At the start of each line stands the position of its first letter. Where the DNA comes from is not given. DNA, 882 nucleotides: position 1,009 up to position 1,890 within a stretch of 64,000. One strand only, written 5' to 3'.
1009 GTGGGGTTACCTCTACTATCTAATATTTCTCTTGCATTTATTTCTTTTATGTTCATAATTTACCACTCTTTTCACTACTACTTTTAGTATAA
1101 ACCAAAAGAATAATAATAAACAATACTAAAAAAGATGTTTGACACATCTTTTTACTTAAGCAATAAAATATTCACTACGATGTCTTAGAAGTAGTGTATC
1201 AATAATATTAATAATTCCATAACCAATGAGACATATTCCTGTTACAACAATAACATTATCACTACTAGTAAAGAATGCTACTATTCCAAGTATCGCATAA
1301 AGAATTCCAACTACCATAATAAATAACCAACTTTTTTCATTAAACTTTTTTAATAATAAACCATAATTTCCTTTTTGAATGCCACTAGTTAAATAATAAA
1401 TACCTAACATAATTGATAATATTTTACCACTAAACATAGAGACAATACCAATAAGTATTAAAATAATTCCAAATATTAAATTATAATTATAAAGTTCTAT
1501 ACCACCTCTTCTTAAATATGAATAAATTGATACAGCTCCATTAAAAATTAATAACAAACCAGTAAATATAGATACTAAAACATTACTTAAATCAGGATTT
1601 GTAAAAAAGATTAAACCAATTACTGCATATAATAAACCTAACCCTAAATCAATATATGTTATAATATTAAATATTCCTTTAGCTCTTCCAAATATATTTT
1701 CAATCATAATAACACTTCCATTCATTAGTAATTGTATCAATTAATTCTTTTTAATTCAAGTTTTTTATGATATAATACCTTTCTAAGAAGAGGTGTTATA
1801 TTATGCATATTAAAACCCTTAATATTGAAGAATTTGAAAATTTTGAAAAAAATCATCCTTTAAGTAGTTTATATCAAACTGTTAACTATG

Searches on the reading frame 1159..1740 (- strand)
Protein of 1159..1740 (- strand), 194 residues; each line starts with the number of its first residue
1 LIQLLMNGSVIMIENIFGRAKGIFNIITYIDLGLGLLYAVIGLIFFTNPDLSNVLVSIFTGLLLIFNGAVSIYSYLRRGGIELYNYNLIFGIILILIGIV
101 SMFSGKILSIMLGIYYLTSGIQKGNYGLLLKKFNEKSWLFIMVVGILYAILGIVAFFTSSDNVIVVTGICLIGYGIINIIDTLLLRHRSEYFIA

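Call 58: search_protein_families(library=pfam, max_evalue=0.01, proteins=[window:1159-1740:-])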
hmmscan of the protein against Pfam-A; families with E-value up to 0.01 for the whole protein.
seq(194 aa): 1 family
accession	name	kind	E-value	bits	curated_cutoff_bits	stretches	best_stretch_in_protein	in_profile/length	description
PF03729.18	DUF308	-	6.6e-16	58.8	25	2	34-102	2-72/73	Short repeat of unknown function (DUF308)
